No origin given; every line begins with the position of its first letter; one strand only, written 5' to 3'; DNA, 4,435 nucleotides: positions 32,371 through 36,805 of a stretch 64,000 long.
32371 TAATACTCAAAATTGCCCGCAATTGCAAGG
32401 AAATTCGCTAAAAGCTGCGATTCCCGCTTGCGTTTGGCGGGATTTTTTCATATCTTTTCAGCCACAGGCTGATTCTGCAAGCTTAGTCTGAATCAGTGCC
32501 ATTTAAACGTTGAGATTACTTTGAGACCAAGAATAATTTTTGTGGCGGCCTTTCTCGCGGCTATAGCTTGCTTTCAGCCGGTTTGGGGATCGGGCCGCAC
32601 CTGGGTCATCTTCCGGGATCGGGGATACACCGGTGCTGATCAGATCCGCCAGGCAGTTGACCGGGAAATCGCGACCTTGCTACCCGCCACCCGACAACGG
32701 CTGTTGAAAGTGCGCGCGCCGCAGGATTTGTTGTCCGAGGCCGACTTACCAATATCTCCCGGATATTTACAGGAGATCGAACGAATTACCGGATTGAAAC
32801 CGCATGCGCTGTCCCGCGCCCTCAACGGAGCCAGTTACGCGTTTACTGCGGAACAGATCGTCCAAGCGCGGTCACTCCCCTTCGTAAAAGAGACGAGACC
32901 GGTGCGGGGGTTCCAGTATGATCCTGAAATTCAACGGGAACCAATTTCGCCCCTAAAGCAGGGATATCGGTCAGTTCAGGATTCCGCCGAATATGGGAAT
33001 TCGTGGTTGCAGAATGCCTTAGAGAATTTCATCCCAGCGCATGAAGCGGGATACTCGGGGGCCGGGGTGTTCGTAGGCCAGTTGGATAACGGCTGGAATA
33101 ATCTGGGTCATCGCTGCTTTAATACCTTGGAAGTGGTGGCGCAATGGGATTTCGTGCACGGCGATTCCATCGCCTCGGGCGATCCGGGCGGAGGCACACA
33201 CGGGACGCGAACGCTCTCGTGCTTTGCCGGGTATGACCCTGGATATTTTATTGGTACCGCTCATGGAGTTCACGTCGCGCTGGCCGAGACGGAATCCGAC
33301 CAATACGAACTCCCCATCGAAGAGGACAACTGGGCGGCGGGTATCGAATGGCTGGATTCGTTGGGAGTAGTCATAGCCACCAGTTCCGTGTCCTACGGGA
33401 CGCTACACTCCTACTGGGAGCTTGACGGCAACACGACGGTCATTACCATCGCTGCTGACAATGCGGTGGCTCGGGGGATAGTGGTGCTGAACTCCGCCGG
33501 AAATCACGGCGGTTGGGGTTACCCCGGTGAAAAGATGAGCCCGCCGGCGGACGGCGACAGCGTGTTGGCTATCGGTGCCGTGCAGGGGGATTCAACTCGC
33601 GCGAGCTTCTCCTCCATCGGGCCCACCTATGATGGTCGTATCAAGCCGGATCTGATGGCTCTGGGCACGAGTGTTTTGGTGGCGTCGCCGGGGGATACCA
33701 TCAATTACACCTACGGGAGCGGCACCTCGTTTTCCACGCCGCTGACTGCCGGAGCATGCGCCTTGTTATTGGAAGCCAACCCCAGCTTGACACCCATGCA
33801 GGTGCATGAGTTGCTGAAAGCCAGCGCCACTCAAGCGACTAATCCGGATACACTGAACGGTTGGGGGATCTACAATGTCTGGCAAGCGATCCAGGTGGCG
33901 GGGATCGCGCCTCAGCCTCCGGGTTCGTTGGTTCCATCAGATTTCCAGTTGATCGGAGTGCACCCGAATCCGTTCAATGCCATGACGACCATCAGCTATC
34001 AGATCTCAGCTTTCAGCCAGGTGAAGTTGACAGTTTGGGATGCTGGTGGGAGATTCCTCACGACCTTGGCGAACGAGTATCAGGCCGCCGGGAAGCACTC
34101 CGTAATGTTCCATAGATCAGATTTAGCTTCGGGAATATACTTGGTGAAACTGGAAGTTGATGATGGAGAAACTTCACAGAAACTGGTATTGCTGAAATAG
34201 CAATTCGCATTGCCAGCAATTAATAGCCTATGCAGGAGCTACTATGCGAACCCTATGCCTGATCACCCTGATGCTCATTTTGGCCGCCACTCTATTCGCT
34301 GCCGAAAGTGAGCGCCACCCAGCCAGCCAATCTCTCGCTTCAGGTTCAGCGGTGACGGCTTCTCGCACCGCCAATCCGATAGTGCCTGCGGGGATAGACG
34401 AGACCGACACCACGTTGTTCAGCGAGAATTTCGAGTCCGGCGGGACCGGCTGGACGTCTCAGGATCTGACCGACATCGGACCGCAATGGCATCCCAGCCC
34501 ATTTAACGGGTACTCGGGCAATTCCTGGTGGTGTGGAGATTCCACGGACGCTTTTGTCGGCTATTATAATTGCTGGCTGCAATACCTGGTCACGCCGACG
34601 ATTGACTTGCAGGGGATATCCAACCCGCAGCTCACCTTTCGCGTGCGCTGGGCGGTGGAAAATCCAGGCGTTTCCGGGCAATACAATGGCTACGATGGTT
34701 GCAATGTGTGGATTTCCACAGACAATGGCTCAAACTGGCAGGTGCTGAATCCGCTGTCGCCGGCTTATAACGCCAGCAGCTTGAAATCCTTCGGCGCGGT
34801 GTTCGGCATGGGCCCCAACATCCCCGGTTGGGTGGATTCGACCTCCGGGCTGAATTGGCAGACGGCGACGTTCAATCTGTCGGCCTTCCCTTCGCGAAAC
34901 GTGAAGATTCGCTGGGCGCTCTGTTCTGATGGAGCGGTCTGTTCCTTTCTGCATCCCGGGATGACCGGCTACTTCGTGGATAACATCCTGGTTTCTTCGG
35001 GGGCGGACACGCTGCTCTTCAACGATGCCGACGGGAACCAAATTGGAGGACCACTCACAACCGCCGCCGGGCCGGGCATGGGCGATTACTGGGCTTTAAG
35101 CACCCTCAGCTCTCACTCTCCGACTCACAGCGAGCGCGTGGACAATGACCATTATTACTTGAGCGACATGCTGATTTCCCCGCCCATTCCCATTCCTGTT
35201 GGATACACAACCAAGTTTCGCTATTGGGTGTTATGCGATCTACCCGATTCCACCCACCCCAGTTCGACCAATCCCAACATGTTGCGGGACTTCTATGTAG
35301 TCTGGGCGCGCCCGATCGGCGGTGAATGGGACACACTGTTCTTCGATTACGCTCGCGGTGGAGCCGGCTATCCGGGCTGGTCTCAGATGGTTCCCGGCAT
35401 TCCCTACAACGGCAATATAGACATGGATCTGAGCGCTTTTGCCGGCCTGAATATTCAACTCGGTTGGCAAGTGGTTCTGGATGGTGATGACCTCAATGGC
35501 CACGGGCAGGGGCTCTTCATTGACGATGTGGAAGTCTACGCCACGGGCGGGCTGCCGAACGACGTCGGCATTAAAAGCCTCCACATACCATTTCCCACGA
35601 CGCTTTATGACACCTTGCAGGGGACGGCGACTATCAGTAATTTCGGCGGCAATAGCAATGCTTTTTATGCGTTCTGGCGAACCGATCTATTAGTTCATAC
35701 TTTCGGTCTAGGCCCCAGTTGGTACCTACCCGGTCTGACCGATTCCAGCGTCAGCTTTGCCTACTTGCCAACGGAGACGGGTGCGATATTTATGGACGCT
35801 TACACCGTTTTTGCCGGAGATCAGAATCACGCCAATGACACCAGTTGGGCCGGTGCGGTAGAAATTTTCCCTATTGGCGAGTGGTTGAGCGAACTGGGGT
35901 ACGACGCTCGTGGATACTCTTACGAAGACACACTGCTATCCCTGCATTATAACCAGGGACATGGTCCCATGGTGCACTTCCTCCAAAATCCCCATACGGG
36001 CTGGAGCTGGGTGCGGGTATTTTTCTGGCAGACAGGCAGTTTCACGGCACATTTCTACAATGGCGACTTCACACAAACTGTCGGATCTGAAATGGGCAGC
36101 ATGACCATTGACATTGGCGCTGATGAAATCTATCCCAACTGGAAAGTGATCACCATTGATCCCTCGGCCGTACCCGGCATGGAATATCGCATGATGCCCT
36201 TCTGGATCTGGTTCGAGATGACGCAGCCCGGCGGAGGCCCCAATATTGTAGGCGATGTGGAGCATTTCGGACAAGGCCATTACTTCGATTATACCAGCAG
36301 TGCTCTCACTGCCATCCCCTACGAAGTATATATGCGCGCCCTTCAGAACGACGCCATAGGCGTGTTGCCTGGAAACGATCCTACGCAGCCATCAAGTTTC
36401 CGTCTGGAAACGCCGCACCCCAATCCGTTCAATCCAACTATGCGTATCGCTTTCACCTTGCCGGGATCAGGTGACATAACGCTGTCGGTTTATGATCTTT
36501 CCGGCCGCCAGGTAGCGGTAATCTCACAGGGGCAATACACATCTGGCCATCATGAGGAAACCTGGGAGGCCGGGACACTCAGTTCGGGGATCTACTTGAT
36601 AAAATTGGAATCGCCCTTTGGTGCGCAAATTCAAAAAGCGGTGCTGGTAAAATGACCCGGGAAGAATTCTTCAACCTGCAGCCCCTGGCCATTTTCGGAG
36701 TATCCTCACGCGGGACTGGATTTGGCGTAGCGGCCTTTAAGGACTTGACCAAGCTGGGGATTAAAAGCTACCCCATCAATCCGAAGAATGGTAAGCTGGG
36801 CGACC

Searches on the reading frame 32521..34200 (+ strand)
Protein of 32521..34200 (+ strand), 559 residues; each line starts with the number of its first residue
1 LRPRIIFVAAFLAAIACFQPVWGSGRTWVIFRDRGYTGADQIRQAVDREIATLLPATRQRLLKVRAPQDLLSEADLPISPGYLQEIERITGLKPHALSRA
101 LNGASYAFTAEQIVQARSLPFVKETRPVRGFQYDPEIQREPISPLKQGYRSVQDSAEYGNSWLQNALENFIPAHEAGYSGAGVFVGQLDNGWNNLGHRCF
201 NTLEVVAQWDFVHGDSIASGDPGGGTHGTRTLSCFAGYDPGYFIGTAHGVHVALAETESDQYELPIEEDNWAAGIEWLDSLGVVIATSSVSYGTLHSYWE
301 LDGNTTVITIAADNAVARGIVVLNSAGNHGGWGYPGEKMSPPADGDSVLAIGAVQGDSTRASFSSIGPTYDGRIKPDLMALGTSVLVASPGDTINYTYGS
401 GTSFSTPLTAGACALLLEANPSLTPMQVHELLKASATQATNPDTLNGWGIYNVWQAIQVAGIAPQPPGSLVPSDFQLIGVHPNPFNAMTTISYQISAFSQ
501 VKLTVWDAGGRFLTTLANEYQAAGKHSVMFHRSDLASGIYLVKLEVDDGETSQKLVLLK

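Call 84: search_protein_families(library=pfam, proteins=[window:32521-34200:+], max_evalue=0.00001)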
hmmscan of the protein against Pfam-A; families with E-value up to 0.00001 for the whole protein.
window:32521-34200:+ (559 aa): 2 families
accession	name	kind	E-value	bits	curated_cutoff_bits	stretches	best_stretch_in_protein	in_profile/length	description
PF00082.27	Peptidase_S8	-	3.1e-29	102.6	21.8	1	180-449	1-288/288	Subtilase family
PF18962.6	Por_Secre_tail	-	9.2e-08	32.7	27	1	480-556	1-74/75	Secretion system C-terminal sorting domain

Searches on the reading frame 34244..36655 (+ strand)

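Call 84: search_protein_families(library=pfam, proteins=[window:34244-36655:+], max_evalue=0.00001)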
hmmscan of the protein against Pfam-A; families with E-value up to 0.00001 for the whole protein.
window:34244-36655:+ (803 aa): 1 family
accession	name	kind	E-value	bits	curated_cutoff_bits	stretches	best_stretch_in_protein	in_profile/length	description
PF18962.6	Por_Secre_tail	-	4.2e-08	33.8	27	1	726-800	3-74/75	Secretion system C-terminal sorting domain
